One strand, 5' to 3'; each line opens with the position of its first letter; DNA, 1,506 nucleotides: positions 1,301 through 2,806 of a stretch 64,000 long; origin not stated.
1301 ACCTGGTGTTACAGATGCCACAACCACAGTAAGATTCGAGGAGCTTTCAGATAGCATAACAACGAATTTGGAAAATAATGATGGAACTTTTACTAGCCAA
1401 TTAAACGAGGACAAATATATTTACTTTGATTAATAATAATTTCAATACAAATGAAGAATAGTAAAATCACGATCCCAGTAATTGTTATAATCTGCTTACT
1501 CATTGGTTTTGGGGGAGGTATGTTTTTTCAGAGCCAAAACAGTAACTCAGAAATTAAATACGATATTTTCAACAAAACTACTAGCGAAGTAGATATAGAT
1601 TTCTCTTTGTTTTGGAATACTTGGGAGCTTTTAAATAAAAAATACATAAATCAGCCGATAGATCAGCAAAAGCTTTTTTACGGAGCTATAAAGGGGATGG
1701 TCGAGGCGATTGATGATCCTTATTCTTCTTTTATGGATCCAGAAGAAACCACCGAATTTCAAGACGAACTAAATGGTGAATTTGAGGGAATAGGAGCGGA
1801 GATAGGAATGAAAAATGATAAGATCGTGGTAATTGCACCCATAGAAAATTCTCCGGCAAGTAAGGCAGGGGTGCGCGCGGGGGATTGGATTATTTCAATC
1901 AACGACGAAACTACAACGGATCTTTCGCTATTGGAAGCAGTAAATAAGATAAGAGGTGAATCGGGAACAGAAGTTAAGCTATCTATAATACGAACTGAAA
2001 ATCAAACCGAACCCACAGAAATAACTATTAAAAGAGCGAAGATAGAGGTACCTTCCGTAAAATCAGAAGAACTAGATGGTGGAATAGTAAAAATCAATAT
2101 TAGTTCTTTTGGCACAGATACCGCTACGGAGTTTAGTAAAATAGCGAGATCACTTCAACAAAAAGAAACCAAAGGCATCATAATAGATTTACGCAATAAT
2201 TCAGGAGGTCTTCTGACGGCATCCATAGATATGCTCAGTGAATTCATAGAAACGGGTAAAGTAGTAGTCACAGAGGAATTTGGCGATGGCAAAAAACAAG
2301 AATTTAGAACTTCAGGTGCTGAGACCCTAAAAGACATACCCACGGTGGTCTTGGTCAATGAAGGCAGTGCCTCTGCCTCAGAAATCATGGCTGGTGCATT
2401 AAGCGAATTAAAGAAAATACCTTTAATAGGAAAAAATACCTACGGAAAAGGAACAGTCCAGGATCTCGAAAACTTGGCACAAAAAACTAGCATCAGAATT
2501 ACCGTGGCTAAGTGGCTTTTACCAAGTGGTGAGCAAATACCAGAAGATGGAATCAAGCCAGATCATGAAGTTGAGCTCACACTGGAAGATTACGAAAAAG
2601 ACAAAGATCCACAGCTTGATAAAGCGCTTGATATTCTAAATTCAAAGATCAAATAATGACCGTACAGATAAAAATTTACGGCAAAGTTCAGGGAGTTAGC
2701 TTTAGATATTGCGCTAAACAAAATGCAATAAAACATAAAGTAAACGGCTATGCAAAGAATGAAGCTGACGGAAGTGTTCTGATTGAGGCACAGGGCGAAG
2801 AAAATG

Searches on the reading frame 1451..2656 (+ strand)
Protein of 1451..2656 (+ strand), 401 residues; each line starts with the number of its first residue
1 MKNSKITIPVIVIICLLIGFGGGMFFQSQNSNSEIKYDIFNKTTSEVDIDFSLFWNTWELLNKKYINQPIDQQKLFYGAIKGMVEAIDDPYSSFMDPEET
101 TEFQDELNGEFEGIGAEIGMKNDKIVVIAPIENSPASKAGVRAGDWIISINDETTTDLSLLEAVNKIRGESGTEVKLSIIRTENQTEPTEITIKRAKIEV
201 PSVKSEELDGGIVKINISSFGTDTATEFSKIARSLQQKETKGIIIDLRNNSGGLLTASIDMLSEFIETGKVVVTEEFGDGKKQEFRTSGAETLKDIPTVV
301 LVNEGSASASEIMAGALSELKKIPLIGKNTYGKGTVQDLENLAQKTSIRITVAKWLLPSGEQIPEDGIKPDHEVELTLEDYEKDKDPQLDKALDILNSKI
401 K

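Call 44: find_encoding_contigs(protein=window:1451-2656:+, flank=10000, max_places=3)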
Protein window:1451-2656:+ (401 aa): 4 contigs read that carry it; 2 places shown.
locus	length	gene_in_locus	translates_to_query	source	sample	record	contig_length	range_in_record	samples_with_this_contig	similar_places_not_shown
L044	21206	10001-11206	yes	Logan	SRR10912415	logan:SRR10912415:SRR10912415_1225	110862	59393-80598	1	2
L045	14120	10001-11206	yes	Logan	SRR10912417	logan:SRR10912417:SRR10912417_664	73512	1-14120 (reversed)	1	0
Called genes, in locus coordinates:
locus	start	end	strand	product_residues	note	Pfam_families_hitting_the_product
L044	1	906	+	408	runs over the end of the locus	PF00534:Glycos_transf_1 (weak), PF13524:Glyco_trans_1_2, PF13692:Glyco_trans_1_4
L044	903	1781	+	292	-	PF00535:Glycos_transf_2, PF10111:Glyco_tranf_2_2 (weak), PF13641:Glyco_tranf_2_3, PF13712:Glyco_tranf_2_5 (faint), PF13632:Glyco_trans_2_3 (faint)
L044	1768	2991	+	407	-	PF13231:PMT_2 (weak)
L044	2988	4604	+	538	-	PF11028:TMEM260_N (weak), PF13231:PMT_2 (weak)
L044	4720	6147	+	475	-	PF04932:Wzy_C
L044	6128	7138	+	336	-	PF00535:Glycos_transf_2, PF13641:Glyco_tranf_2_3 (weak), PF13632:Glyco_trans_2_3 (weak)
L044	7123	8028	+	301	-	PF00535:Glycos_transf_2, PF13641:Glyco_tranf_2_3, PF13712:Glyco_tranf_2_5 (weak), PF13632:Glyco_trans_2_3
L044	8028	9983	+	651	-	PF13196:DUF4012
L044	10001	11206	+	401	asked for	PF22694:CtpB_N-like, PF00595:PDZ, PF13180:PDZ_2, PF17820:PDZ_6, PF03572:Peptidase_S41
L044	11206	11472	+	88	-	PF00708:Acylphosphatase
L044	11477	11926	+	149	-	PF01281:Ribosomal_L9_N, PF03948:Ribosomal_L9_C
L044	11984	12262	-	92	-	PF01016:Ribosomal_L27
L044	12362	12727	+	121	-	-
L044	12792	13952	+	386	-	PF00155:Aminotran_1_2 (weak), PF00266:Aminotran_5, PF01212:Beta_elim_lyase (weak)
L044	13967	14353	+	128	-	PF01592:NifU_N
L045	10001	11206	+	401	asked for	PF22694:CtpB_N-like, PF00595:PDZ, PF13180:PDZ_2, PF17820:PDZ_6, PF03572:Peptidase_S41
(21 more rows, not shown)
